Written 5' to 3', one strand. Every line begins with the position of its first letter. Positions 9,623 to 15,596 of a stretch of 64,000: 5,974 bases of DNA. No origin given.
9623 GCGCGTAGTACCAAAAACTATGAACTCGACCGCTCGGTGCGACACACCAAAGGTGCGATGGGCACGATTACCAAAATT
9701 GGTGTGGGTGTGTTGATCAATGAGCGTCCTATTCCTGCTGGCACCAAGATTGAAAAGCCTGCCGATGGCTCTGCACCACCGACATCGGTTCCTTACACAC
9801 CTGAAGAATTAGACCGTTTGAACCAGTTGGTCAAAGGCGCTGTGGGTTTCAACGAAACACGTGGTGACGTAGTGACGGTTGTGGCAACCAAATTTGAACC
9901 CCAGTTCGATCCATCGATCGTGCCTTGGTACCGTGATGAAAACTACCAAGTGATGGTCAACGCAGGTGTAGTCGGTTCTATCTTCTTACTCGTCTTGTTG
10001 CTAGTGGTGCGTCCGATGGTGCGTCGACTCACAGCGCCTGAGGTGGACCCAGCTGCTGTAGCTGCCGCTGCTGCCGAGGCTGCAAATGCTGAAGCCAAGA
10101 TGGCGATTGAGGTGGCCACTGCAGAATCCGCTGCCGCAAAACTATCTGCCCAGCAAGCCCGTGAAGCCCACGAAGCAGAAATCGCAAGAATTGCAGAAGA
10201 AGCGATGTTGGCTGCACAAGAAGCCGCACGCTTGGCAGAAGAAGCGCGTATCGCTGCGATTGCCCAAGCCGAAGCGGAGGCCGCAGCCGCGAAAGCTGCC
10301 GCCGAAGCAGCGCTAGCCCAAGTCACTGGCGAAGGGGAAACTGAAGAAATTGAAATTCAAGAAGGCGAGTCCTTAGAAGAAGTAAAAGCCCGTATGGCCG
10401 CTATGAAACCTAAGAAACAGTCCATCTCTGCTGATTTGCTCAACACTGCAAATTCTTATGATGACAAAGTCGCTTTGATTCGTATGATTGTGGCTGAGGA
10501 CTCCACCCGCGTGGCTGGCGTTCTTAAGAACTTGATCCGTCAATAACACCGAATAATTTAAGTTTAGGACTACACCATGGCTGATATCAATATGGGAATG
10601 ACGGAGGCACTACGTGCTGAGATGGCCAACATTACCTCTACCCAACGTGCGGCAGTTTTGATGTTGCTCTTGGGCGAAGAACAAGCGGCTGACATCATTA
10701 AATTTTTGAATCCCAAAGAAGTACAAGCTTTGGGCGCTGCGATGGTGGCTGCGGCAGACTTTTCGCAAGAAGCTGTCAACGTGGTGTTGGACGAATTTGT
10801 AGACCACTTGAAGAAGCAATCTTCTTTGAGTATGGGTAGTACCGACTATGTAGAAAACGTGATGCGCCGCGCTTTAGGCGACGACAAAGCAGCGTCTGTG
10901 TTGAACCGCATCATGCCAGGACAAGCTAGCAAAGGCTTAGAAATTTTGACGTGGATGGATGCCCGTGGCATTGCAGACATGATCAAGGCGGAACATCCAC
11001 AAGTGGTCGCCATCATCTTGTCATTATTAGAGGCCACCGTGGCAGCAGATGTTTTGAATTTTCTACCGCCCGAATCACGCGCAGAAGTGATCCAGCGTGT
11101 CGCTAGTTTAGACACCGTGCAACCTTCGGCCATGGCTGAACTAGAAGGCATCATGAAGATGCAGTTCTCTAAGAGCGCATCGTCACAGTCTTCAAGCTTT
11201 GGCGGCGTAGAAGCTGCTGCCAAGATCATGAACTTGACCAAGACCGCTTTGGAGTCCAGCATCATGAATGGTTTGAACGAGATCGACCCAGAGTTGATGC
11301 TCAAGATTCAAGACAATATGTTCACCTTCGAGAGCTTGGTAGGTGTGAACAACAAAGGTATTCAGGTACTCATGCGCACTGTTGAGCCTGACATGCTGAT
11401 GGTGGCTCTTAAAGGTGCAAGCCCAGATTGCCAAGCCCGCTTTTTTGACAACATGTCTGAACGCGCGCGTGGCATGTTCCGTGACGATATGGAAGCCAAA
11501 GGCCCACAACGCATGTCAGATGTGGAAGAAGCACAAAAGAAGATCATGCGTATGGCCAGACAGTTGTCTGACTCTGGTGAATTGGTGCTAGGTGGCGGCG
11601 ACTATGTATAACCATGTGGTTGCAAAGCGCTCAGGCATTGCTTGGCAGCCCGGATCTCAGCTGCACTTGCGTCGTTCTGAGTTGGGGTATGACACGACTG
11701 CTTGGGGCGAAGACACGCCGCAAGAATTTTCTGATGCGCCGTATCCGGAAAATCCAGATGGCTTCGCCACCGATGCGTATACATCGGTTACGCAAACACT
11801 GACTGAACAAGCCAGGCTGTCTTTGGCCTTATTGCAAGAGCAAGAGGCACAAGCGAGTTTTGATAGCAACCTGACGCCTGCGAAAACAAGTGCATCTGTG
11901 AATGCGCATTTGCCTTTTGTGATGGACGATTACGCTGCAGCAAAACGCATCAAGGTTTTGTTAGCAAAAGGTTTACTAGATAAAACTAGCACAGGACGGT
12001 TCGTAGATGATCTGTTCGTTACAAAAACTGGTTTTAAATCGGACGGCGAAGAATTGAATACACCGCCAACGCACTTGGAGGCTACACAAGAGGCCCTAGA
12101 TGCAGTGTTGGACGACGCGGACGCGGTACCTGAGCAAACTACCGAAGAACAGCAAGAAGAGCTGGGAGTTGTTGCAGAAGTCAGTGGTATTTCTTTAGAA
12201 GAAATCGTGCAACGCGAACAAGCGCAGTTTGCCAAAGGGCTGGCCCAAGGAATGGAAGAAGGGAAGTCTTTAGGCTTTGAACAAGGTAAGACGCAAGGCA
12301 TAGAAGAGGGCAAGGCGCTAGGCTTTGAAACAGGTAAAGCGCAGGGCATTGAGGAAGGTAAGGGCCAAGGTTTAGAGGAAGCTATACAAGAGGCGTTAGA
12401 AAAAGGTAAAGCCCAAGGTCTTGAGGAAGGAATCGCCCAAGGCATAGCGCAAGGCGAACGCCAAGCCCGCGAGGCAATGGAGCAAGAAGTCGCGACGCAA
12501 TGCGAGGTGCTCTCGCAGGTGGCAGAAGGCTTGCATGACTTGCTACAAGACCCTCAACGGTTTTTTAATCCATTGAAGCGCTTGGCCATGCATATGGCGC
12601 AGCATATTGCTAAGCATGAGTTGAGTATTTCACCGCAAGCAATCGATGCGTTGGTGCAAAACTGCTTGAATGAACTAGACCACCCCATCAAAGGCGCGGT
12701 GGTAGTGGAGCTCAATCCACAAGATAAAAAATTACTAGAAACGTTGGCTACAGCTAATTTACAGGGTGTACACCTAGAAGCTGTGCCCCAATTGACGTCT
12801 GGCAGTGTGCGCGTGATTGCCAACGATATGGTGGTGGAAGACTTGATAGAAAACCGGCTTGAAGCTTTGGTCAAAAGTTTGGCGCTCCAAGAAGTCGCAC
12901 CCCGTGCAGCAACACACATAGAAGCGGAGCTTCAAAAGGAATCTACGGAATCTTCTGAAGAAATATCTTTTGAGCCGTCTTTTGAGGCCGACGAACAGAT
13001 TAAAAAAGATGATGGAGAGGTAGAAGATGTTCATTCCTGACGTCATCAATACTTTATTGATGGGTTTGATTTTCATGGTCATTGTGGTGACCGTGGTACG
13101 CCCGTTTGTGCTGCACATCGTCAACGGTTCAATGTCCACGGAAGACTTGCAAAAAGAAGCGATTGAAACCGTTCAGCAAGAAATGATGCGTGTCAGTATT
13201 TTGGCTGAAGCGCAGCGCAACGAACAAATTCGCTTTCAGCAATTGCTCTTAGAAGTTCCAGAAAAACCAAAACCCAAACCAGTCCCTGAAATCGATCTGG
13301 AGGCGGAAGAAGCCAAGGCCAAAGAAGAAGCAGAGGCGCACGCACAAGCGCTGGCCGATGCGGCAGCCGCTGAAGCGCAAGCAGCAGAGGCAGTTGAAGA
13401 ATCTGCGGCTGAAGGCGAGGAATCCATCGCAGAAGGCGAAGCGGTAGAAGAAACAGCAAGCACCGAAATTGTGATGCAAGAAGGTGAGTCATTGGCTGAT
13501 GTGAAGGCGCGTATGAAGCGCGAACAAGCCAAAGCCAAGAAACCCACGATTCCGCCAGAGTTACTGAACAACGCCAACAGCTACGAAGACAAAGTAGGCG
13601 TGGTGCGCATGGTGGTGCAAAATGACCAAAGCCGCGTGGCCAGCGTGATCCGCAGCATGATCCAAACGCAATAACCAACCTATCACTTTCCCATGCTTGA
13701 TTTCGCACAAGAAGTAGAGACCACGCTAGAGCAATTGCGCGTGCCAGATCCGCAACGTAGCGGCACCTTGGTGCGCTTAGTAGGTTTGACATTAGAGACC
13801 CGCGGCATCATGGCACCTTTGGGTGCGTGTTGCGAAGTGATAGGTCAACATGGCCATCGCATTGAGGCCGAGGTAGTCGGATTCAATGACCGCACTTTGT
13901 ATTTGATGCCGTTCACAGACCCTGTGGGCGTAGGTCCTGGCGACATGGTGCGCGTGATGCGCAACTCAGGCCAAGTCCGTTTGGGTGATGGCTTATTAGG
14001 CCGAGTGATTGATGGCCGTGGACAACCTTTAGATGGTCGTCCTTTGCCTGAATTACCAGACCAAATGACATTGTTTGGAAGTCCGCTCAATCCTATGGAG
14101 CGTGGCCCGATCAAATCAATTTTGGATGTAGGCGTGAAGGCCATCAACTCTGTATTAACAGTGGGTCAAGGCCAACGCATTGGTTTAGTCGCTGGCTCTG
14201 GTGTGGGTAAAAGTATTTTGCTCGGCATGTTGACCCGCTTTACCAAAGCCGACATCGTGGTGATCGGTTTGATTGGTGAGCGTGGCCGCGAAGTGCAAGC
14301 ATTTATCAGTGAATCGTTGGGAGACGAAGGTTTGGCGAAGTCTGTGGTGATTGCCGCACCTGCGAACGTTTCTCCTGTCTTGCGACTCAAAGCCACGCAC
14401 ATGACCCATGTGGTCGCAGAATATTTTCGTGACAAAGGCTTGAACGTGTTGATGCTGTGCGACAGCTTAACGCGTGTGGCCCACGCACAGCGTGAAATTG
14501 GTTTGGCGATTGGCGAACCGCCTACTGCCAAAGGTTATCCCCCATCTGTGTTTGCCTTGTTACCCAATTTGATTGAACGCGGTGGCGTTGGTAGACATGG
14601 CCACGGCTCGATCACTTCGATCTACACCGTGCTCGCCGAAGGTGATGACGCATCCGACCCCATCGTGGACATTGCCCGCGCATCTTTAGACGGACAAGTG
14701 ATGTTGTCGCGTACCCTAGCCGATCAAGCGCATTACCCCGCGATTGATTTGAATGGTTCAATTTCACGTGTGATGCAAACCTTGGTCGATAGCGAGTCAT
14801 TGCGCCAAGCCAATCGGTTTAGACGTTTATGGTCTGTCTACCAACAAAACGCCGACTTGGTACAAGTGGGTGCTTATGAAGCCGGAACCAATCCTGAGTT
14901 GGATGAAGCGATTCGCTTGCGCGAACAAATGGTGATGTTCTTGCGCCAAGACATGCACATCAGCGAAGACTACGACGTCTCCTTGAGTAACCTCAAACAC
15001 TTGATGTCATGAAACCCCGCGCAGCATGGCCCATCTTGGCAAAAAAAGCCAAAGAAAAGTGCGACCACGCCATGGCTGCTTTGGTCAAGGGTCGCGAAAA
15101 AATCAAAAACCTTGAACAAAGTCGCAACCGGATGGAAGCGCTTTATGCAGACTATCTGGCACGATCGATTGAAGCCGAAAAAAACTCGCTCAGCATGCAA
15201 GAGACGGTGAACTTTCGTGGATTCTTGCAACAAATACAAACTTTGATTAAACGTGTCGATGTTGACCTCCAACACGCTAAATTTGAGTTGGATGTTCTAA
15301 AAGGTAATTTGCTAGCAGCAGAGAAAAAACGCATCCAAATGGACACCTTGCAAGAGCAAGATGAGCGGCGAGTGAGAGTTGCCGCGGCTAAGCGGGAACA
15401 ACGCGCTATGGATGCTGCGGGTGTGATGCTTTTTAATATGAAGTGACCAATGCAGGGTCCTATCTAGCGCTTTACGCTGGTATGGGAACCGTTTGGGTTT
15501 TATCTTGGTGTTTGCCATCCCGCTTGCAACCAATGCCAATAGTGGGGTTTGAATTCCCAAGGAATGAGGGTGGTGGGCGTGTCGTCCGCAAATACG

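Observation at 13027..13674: Stand-alone 'mini-FliF': TM2 plus FliG-binding tail without the MS-ring domains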

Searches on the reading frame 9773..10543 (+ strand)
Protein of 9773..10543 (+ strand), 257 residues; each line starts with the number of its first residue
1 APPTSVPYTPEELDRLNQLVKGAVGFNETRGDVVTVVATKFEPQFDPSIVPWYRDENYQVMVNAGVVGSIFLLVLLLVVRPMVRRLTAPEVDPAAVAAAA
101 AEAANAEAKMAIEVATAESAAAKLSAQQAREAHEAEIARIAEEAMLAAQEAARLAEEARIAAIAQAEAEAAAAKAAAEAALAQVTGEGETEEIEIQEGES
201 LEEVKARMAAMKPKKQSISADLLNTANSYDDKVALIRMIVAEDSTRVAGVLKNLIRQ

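Call 55: search_solved_structures(query=window:9773-10543:+, max_evalue=10, show_alignments=4)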
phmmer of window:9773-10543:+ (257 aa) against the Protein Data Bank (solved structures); distinct sequences matched with E-value up to 10: 6.
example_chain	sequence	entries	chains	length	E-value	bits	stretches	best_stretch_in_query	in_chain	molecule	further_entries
8z5s_AA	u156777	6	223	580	7.3e-07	32.5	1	4-92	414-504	Flagellar M-ring protein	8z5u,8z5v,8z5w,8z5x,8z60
8z4d_1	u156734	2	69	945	3.1e-06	30.5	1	4-242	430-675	Flagellar M-ring protein,Flagellar motor switch protein FliG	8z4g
6scn_A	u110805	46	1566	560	0.00013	25.2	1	5-132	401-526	Flagellar M-ring protein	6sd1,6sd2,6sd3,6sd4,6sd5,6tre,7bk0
8xku_F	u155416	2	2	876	0.014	18.5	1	15-119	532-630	Probable inactive ATP-dependent zinc metalloprotease FTSHI 2, chloroplastic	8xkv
9ydx_Aa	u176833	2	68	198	0.31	14.2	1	4-41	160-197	Flagellar M-ring protein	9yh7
9itj_U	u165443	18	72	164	0.39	13.8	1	77-172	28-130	ATP synthase subunit b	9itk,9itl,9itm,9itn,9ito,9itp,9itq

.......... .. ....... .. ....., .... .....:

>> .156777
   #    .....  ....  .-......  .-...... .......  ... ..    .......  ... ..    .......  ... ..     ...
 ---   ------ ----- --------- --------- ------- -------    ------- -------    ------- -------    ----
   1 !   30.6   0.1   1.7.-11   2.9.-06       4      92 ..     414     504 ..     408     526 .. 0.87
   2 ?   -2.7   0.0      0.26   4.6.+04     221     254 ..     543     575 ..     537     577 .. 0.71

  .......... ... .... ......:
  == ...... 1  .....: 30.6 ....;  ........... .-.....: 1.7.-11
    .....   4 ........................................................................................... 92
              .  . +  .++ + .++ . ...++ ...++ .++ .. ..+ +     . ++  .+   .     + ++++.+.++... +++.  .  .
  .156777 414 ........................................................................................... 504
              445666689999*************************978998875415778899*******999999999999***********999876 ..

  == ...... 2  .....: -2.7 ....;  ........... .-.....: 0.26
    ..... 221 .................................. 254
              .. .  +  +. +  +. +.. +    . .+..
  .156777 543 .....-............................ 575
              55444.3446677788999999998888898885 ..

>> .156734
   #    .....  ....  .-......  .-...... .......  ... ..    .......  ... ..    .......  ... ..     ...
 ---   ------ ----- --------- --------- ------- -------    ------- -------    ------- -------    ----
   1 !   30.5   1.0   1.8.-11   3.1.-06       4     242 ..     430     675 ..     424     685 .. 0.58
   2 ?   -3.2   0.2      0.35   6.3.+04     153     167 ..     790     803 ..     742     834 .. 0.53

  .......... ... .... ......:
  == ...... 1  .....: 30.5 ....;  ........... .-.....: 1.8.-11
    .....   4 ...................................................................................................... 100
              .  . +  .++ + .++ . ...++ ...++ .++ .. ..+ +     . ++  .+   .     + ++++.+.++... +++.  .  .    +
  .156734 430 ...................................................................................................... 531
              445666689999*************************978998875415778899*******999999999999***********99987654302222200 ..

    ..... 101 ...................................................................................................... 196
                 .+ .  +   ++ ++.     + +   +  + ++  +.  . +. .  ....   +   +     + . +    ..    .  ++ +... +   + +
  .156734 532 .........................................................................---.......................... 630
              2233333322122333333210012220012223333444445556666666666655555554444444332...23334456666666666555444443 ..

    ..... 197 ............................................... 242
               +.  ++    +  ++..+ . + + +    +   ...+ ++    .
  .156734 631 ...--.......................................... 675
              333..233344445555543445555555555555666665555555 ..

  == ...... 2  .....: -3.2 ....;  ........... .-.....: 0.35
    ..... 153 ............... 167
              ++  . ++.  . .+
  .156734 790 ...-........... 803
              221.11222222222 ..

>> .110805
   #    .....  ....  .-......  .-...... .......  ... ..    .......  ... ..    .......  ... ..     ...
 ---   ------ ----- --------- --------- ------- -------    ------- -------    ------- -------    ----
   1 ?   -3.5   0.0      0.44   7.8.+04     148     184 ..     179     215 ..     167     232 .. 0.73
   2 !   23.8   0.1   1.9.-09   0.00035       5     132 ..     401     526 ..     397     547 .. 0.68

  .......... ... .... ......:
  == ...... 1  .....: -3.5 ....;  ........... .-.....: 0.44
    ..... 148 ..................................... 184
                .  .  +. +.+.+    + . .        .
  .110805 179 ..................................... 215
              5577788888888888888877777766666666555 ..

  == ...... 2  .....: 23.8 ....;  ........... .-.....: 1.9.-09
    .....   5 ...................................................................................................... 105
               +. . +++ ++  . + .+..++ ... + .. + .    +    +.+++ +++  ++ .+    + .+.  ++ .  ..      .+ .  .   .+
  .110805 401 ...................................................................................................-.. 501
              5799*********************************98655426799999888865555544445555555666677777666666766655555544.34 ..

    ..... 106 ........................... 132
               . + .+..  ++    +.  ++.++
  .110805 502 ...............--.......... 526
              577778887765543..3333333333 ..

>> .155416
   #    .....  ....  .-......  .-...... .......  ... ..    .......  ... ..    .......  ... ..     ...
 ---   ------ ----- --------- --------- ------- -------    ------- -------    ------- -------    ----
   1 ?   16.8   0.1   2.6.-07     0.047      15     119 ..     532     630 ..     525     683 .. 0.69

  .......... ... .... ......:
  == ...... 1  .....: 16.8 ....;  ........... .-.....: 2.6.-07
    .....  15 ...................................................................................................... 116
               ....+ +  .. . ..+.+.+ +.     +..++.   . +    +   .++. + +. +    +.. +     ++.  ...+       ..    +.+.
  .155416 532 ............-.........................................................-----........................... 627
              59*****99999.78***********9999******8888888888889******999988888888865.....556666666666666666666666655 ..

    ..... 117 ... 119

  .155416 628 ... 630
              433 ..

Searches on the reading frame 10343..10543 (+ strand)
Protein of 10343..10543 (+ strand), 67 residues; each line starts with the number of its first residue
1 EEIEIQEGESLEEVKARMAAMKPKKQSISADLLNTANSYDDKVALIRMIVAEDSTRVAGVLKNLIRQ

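Call 54: search_solved_structures(query=window:10343-10543:+, max_evalue=10, show_alignments=5)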
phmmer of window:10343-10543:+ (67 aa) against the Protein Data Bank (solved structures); distinct sequences matched with E-value up to 10: 1.
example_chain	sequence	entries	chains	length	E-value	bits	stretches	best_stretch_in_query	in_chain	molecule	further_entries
6m6z_A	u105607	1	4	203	0.63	13.8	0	26-51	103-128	TMH4C4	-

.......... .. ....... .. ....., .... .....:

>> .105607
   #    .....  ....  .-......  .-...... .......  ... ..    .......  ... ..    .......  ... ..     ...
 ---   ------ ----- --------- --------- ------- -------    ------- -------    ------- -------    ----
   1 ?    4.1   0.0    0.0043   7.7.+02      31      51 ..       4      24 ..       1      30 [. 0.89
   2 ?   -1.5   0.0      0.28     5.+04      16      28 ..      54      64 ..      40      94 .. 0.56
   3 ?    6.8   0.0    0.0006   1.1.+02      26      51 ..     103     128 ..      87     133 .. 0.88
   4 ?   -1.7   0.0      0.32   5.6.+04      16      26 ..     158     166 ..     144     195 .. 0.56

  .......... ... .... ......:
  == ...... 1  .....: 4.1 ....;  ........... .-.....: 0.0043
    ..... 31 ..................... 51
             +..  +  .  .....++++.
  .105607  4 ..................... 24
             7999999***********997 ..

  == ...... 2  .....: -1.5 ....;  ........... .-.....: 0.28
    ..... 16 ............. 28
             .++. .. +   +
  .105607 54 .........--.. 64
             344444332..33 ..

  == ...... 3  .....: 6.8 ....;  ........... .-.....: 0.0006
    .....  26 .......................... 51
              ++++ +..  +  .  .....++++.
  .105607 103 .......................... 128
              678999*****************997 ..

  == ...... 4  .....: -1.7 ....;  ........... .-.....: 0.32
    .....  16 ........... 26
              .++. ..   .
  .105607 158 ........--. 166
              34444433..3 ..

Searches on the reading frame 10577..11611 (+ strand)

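Call 6: search_protein_families(library=pfam, proteins=[window:10577-11611:+], max_evalue=0.1)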
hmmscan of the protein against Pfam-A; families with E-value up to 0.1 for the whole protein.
window:10577-11611:+ (344 aa): 5 families
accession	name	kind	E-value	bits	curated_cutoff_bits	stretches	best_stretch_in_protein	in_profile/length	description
PF01706.21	FliG_C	-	5.6e-38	130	23.3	1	232-338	2-108/108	FliG C-terminal domain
PF14842.11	FliG_N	-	8.2e-36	123.2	25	2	19-119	2-102/104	FliG N-terminal domain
PF14841.11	FliG_M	-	4.8e-25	88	25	1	131-203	3-75/76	FliG middle domain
PF03448.22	MgtE_N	-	1.3e-08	35.7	25.9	1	120-174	30-84/102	MgtE intracellular N domain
PF01739.24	CheR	-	0.0072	16.2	27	0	62-94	149-181/195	CheR methyltransferase, SAM binding domain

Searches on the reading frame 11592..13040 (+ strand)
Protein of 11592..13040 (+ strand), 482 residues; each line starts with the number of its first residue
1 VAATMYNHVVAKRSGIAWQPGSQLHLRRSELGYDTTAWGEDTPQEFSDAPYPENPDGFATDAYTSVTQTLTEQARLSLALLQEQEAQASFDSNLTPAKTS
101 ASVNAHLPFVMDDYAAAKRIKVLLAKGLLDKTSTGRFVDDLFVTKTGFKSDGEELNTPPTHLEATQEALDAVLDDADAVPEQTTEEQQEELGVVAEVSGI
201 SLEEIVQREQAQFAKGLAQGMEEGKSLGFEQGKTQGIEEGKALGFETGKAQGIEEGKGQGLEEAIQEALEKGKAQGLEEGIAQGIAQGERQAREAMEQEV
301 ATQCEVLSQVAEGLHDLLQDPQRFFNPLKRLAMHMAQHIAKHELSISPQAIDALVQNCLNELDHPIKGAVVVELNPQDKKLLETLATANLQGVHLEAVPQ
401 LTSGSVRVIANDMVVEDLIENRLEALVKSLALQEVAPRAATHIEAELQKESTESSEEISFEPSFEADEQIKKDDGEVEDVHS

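Call 6: search_protein_families(library=pfam, proteins=[window:11592-13040:+], max_evalue=0.1)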
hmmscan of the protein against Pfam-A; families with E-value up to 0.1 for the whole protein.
window:11592-13040:+ (482 aa): 3 families
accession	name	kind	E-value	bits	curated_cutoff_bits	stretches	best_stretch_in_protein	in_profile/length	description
PF02108.21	FliH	-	5.9e-09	36.4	24.1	1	324-425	25-127/128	Flagellar assembly protein FliH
PF09811.14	Yae1_N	-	0.00016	21.8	27.5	1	219-253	4-38/39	Essential protein Yae1, N terminal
PF06188.17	HrpE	-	0.0024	18.2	23.5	1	259-361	52-151/191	HrpE/YscL/FliH and V-type ATPase subunit E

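Call 7: search_protein_families(library=ncbifam, proteins=[window:11592-13040:+], max_evalue=0.1)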
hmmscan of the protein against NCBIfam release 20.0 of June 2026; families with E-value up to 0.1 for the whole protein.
window:11592-13040:+ (482 aa): 9 families
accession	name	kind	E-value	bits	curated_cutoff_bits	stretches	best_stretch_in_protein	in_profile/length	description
NF004270.2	PRK05687.2-1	equivalog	8.6e-27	94.2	180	2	254-430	44-222/223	flagellar assembly protein FliH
NF004267.1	PRK05687.1-3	equivalog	8.4e-26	90.7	293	2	254-433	77-259/266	flagellar assembly protein FliH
NF009925.1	PRK13386.1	equivalog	1e-24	87.1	192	2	251-430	41-220/228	flagellar assembly protein FliH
NF004266.1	PRK05687.1-1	equivalog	3.6e-11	43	260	2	255-430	56-225/230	flagellar assembly protein FliH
NF005196.1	PRK06669.1-1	equivalog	1.2e-08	34.8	200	1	266-429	106-271/274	flagellar assembly protein FliH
NF004269.1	PRK05687.1-5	equivalog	7.7e-08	32.3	279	1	261-434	64-233/249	flagellar assembly protein FliH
TIGR03825.1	FliH_bacil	equivalog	0.009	15.6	148.9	1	261-362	78-172/255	flagellar assembly protein FliH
NF033849.1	ser_rich_anae_1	subfamily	0.0098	13.2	650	1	183-294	208-320/1163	serine-rich protein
TIGR02770.1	nickel_nikD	equivalog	0.026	13.9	318.7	1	315-361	65-109/230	nickel import ATP-binding protein NikD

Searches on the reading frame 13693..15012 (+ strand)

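Call 6: search_protein_families(library=pfam, proteins=[window:13693-15012:+], max_evalue=0.1)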
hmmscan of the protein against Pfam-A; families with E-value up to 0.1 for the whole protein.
window:13693-15012:+ (439 aa): 4 families
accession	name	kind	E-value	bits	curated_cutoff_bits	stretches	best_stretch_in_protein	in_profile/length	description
PF00006.31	ATP-synt_ab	-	7.1e-76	255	29.5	1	147-358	1-213/213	ATP synthase alpha/beta family, nucleotide-binding domain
PF18269.6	T3SS_ATPase_C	-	4.5e-24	84.5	22.7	1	365-435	1-71/72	T3SS EscN ATPase C-terminal domain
PF00005.33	ABC_tran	-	0.0015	19.6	25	1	155-186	6-37/137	ABC transporter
PF02874.29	ATP-synt_ab_N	-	0.041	14.9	20.9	1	30-87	5-66/69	ATP synthase alpha/beta family, beta-barrel domain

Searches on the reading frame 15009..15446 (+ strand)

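Call 6: search_protein_families(library=pfam, proteins=[window:15009-15446:+], max_evalue=0.1)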
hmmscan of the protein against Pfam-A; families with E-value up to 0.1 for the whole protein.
window:15009-15446:+ (145 aa): 2 families
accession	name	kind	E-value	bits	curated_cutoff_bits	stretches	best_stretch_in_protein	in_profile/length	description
PF02050.21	FliJ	-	8.1e-14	52.4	28.4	1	22-141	4-122/123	Flagellar FliJ protein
PF04077.17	DsrH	-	0.013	16.1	24.4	1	21-76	28-82/88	DsrH like protein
